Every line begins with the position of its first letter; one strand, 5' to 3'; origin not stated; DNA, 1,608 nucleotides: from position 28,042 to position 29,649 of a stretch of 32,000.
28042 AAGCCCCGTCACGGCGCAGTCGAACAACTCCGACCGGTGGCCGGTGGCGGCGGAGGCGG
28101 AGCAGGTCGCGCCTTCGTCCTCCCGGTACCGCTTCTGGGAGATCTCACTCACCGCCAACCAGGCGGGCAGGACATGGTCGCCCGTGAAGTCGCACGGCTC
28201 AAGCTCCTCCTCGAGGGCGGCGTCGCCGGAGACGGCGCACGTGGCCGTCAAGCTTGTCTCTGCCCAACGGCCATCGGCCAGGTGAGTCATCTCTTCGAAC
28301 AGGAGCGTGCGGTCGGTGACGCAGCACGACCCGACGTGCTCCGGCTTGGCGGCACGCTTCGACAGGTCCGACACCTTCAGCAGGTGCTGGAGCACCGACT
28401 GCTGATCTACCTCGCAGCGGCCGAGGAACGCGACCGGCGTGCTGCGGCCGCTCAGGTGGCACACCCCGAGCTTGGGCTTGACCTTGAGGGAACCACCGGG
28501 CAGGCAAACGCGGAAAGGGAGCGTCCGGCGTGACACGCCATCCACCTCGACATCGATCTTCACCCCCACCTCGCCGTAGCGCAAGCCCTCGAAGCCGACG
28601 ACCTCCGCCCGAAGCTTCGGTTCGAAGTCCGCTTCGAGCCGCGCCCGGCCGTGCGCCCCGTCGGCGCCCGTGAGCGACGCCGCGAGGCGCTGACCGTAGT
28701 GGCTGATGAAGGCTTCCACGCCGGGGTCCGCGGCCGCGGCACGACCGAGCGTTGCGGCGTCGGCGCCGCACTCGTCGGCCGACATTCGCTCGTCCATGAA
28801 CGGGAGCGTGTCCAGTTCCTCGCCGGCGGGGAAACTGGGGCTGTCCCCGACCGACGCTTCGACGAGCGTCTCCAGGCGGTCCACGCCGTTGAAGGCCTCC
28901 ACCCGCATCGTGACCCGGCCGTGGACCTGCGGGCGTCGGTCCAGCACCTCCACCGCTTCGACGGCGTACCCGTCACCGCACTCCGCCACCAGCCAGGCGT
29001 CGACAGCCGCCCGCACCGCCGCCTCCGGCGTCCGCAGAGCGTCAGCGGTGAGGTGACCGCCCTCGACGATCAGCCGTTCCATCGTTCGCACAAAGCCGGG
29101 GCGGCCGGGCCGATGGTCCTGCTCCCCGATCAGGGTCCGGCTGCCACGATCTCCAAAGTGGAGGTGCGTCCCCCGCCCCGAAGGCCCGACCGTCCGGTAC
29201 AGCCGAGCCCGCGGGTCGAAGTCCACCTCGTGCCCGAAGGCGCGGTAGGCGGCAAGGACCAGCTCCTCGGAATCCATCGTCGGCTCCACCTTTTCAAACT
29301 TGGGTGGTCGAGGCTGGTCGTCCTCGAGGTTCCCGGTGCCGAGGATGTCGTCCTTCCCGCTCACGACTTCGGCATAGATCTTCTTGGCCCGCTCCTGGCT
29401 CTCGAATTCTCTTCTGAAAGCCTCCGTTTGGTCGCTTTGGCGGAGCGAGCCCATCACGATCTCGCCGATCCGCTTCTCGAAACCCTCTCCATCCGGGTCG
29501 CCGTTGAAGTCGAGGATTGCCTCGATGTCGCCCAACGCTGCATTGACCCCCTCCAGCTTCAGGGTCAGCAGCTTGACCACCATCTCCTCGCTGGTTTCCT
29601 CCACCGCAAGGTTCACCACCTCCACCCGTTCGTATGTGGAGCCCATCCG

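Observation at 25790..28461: SNF2 ATPase fused to ~890 aa of unrecognised 15-residue Cys-anchored repeats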

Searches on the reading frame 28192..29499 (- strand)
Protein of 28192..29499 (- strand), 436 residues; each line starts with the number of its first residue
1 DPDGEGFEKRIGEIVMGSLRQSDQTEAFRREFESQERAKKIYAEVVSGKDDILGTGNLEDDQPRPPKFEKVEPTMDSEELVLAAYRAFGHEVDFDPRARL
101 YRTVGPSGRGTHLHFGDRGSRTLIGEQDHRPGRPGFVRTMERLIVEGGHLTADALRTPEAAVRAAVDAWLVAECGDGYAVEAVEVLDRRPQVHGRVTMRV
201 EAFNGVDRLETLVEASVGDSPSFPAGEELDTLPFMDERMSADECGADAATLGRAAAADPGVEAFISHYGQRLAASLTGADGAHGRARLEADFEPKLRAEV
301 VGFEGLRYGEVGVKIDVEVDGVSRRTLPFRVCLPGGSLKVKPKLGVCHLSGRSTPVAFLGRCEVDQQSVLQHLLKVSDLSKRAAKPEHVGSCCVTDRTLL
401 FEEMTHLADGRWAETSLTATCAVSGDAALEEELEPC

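Call 38: predict_structure(alignment_id=A2)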
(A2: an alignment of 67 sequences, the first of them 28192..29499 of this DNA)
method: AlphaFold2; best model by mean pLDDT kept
length: 436 residues; sequences in the alignment: 67
mean_pLDDT: 91.4   pTM: 0.76
mean pLDDT of the five models: 91.4, 90.3, 89.4, 89.2, 88.8
residues with pLDDT >= 90: 342; 70-90: 62; 50-70: 29; < 50: 3
segments of 3 or more residues with pLDDT < 50: 1-3
pLDDT, mean of each block of 10 residues (from residue 1): 61 66 69 90 84 60 89 93 94 93 95 87 87 95 87 95 97 97 98 96 97 95 75 90 93 97 97 95 96 96 95 98 98 95 98 98 98 98 98 98 98 98 96 91
secondary structure, 60 per line:
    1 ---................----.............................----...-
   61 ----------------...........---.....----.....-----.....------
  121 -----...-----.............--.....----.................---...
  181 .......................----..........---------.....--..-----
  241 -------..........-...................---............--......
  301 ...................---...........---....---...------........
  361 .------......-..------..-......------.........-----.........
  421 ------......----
elements in order: H4-19 H24-52 H77-87 E91-95 E100-104 E110-114 E126-128 H134-146 E149-153 H158-174 E178-203 E208-217 H227-231 H248-257 H259-277 H281-292 E295-319 E323-333 E337-340 E344-346 E353-355 E359-361 E368-370 E389-391 E398-400 E404-406 E412-414 E418-420 E427-429

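Call 41: fold_search(model_id=the predicted structure, library=pdb)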
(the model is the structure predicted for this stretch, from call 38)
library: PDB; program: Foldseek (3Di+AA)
matches with E <= 10: 438; with E <= 0.001: 0
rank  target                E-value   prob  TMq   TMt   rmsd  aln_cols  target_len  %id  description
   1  2wy3_A                5.0e-02  0.11  0.07  0.15  23.2       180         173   13  Structure of the HCMV UL16-MICB complex elucidates select binding of a viral immunoevasin to diverse NKG2D ligands (released 2010-02-02)
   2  1xko_A                1.4e-01  0.20  0.10  0.25  22.2       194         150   11  Structure of Thermotoga maritima CheX (released 2004-12-07)
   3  3arg_A                1.7e-01  0.11  0.08  0.11  22.4       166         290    8  Ternary crystal structure of the mouse NKT TCR-CD1d-alpha-glucosylceramide(C20:2) (released 2011-03-30)
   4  6bnl_A                2.3e-01  0.10  0.07  0.12  22.6       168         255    8  Crystal structure of TCR-MHC-like molecule (released 2018-04-04)
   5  1squ_B                2.9e-01  0.12  0.08  0.20  23.2       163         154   13  Structural Genomics, Crystal structure of the CheX protein from Thermotoga maritima (released 2004-05-04)
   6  3iic_A                3.1e-01  0.04  0.07  0.14  22.6       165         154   10  Crystal structure of CheC-like superfamily protein (YP_001095400.1) from Shewanella SP. PV-4 at 2.13 A resolution (released 2009-08-18)
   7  3bew_A                3.3e-01  0.10  0.08  0.11  21.7       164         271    7  10mer Crystal Structure of chicken MHC class I haplotype B21 (released 2008-01-01)
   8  4cvz_A                3.4e-01  0.07  0.08  0.11  22.7       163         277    9  COMPLEX OF A B21 CHICKEN MHC CLASS I MOLECULE AND A 10MER CHICKEN PEPTIDE (released 2015-05-06)
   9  4pjx_C                4.3e-01  0.08  0.07  0.12  20.7       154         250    8  Structure of human MR1-Ac-6-FP in complex with human MAIT C-A11 TCR (released 2014-07-02)
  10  3h4y                  4.5e-01  0.13  0.10  0.24  23.3       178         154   12  Crystal structure of putative chemotaxis protein (YP_009526.1) from DESULFOVIBRIO VULGARIS HILDENBOROUGH at 1.55 A resol (released 2009-05-05)
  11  4cw1_A                4.5e-01  0.08  0.08  0.11  21.7       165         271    6  COMPLEX OF A B14 CHICKEN MHC CLASS I MOLECULE AND A 9MER CHICKEN PEPTIDE (released 2015-05-06)
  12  3u0p_A                4.5e-01  0.07  0.08  0.11  22.1       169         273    7  Crystal structure of human CD1d-lysophosphatidylcholine (released 2012-04-25)
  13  3hm4_B                4.8e-01  0.10  0.09  0.22  23.1       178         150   10  CRYSTAL STRUCTURE OF A CHEMOTAXIS PROTEIN CHEX (DDE_0281) FROM DESULFOVIBRIO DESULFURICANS SUBSP. AT 1.30 A RESOLUTION (released 2009-06-23)
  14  8bp6_A                4.8e-01  0.08  0.07  0.08  20.9       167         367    6  Structure of MHC-class I related molecule MR1 with bound M3Ade. (released 2023-11-29)
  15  6vpw_A                5.1e-01  0.08  0.10  0.21  22.0       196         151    9  1.90 Angstrom Resolution Crystal Structure Chemotaxis protein CheX from Vibrio vulnificus (released 2021-02-10)
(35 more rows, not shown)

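Call 44: find_related_loci(query=A2, collection=genome_contigs, flank=10000)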
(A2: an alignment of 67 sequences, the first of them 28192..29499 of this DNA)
Query A2 (436 aa) in genome_contigs; peptide patterns used: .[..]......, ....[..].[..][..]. (x = any residue, [..] = any of these).
600 stretches matched a pattern (row limit reached: there are more); 7 encode a relative of the query (tblastn E <= 1e-3); 7 distinct loci.
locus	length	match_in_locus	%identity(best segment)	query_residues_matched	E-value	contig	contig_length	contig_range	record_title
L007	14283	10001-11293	28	3-436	1e-30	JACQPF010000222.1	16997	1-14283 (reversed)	MAG: Elusimicrobia bacterium isolate NC_groundwater_1300_Ag_S-0.2um_60_19 S_p2_S4_coassembly_k141_1904714, whole genome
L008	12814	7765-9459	29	1-433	2e-30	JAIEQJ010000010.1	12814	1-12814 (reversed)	MAG: Hyphomonadaceae bacterium isolate co.spades.DASTOOL.2.5kb_131 c_000000431264, whole genome shotgun sequence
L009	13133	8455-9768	28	3-432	2e-29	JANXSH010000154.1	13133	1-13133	MAG: Planctomycetia bacterium isolate 336R_metabat_93 336R_k141_1389126, whole genome shotgun sequence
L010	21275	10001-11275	24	5-428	1e-26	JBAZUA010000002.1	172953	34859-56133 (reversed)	MAG: Candidatus Paceibacterota bacterium isolate SO_2017_GW1_216 NODE_654_length_172953_cov_1.849050_OW334_2017, whole g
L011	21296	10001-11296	27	1-436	6e-26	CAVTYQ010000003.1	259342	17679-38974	MAG: uncultured Alphaproteobacteria bacterium isolate MFD05442.bin.1.135 genome assembly, contig: contig_22884, whole ge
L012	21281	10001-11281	25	7-436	2e-22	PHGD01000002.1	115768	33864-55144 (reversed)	MAG: Nitrospira sp. LK70 C_2_scaffold_269, whole genome shotgun sequence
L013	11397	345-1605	32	6-428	1e-15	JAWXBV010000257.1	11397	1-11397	MAG: Nitrospirota bacterium isolate MP7G1.139 k99_3539171, whole genome shotgun sequence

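Call 57: search_protein_families(library=pfam, proteins=[L007:88-3252:+, L007:3249-6845:+, L007:12082-13140:+, L009:4886-6760:+, L009:11358-11975:+, L011:7715-8365:+, L011:14000-17422:-, L012:619-4392:-, L012:5673-7601:-, L012:4389-5630:-], max_evalue=0.001)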
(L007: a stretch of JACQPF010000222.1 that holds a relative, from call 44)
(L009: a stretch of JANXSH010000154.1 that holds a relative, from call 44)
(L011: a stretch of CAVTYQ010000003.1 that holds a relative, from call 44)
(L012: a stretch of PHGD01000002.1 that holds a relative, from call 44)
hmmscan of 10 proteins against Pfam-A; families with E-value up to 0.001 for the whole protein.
L007:88-3252:+ (1054 aa): 2 families
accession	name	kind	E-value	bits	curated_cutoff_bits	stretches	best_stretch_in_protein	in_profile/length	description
PF00873.25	ACR_tran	-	8e-192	640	28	2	3-517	150-644/1021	AcrB/AcrD/AcrF family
PF03176.21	MMPL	-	3.7e-15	56.1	20.5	2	809-1025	95-309/333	MMPL family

L007:3249-6845:+ (1198 aa): 2 families
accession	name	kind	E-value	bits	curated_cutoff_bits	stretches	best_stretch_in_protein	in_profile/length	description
PF00873.25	ACR_tran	-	1.4e-213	712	28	3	655-1149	514-1018/1021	AcrB/AcrD/AcrF family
PF02355.23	SecD_SecF_C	-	7.2e-11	42.3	20.5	2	991-1149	30-184/189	Protein export membrane protein SecD/SecF, C-terminal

L007:12082-13140:+ (352 aa): 0 families

L009:4886-6760:+ (624 aa): 4 families
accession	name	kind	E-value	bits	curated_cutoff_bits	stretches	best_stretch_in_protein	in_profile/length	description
PF07698.17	7TM-7TMR_HD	-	1.2e-21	78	29.4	1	194-377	5-190/190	7TM receptor with intracellular HD hydrolase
PF01966.28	HD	-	2.8e-14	53.8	22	1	402-554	1-114/116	HD domain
PF07697.16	7TMR-HDED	-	0.00063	20.2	27.6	0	93-134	1-42/224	7TM-HD extracellular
PF08668.18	HDOD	-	0.00082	19.4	22.9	0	401-495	94-194/196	HDOD domain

L009:11358-11975:+ (205 aa): 0 families

L011:7715-8365:+ (216 aa): 0 families

L011:14000-17422:- (1140 aa): 8 families
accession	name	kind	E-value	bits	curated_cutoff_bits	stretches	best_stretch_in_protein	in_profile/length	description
PF13087.12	AAA_12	-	5.1e-25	88.6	27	1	914-1107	5-193/195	AAA domain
PF13482.12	RNase_H_2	-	4.8e-14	53.1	22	1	324-507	1-164/165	RNase_H superfamily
PF13086.12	AAA_11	-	4.5e-12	46.7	27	2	844-898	193-250/257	AAA domain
PF13604.12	AAA_30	-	8.7e-11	42.3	27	1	744-904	11-134/191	AAA domain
PF01443.25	Viral_helicase1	-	3.2e-08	34.1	21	1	859-906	57-105/228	Viral superfamily 1 RNA helicase core domain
PF13245.12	AAA_19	-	8.1e-08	33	25.1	1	746-898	6-129/134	AAA domain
PF13538.12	UvrD_C_2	-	0.00085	19.6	27.4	0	1050-1105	2-52/52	UvrD-like helicase C-terminal domain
PF09848.15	SLFN-g3_helicase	-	0.00092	19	24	0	752-876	2-93/354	Schlafen group 3, DNA/RNA helicase domain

L012:619-4392:- (1257 aa): 5 families
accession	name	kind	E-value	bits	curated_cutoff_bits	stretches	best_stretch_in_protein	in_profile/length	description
PF13476.12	AAA_23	-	2.9e-27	97.1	27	1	6-226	2-193/201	AAA domain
PF02463.25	SMC_N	-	4.2e-10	39.9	40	1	542-1245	135-214/220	RecF/RecN/SMC N terminal domain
PF13558.12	SbcC_Walker_B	-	5.5e-09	36.6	27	1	1156-1214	27-89/90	SbcC/RAD50-like, Walker B motif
PF13555.12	AAA_29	-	3.7e-06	27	27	1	26-54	18-46/61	P-loop containing region of AAA domain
PF20720.3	nSTAND3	-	0.00099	19.3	27.2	0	29-57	16-44/155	Novel STAND NTPase 3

L012:5673-7601:- (642 aa): 8 families
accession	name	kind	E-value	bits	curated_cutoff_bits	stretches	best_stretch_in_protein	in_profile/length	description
PF13175.12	AAA_15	-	5.5e-47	161.6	32.1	1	1-394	1-374/374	AAA ATPase domain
PF13304.12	AAA_21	-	4.6e-17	63.5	27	2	262-395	180-304/304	AAA domain, putative AbiEii toxin, Type IV TA system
PF13476.12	AAA_23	-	1e-12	49.6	27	1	5-274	1-192/201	AAA domain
PF20469.4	OLD-like_TOPRIM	-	5.8e-12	46.4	23.2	1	458-525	1-67/67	Overcoming lysogenization defect protein-like, TOPRIM domain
PF02463.25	SMC_N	-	1.3e-09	38.3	40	1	3-391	2-199/220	RecF/RecN/SMC N terminal domain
PF11398.14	DUF2813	-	2.9e-09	37.2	21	1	1-96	1-95/372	Protein of unknown function (DUF2813)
PF13555.12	AAA_29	-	1.9e-06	27.9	27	1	3-44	1-44/61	P-loop containing region of AAA domain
PF00005.33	ABC_tran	-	1e-05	26.6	25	1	17-86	6-74/137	ABC transporter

L012:4389-5630:- (413 aa): 3 families
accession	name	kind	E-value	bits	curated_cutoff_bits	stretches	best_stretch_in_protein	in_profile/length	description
PF00149.33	Metallophos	-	2.6e-13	51.3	21.5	1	1-227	1-191/191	Calcineurin-like phosphoesterase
PF12320.13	SbcD_C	-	7.3e-11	42.8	24.4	1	289-379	10-90/94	Type 5 capsule protein repressor C-terminal domain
PF12850.12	Metallophos_2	-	0.00023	21.6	27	0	1-97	1-69/154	Calcineurin-like phosphoesterase superfamily domain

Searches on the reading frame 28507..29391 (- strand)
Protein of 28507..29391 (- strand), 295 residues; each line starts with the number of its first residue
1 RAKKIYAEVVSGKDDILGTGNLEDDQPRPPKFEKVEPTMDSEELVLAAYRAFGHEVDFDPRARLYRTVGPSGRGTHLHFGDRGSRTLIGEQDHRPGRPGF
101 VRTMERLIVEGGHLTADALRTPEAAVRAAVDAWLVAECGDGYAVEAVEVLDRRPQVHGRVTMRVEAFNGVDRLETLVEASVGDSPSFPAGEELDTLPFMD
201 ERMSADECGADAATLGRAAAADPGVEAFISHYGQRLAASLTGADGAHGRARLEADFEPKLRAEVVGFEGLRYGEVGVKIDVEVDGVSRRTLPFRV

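Call 81: find_related_loci(query=A3, collection=viral_contigs, flank=8000)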
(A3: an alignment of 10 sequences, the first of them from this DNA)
Query A3 (295 aa) in viral_contigs; peptide patterns used: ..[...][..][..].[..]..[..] (x = any residue, [..] = any of these).
6 stretches matched a pattern, but none encodes a relative of the query by tblastn (E <= 1e-3).

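Call 83: find_related_loci(query=A3, collection=metagenome_contigs, flank=8000)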
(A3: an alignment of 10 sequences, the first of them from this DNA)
Query A3 (295 aa) in metagenome_contigs; peptide patterns used: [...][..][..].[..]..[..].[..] (x = any residue, [..] = any of these).
262 stretches matched a pattern; 112 encode a relative of the query (tblastn E <= 1e-3); the best 80 are kept; 80 distinct loci.
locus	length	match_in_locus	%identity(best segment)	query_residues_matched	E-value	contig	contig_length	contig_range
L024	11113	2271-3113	30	2-287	9e-22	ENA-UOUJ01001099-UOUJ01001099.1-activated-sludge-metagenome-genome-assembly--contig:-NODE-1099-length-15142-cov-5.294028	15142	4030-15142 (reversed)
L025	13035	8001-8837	29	2-285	4e-21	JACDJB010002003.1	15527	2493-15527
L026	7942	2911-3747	29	2-285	4e-21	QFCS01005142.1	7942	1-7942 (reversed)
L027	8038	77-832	28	27-283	2e-20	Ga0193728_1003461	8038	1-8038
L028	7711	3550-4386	28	2-285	5e-20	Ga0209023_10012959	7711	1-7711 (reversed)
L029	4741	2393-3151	29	27-284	1e-19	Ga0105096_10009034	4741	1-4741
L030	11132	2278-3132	26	2-285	3e-19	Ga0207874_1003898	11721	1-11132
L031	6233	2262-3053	26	18-285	2e-18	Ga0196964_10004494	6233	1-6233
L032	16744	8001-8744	31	27-279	4e-17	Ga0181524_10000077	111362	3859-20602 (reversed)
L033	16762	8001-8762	30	27-285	6e-17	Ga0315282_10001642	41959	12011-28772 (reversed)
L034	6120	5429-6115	33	27-260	1e-16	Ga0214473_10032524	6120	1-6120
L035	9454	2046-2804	27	27-284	2e-16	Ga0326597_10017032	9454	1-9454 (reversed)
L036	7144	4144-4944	24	14-285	2e-16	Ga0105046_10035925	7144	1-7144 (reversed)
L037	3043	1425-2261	28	2-284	2e-16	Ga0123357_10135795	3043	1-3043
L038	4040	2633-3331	30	30-269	2e-16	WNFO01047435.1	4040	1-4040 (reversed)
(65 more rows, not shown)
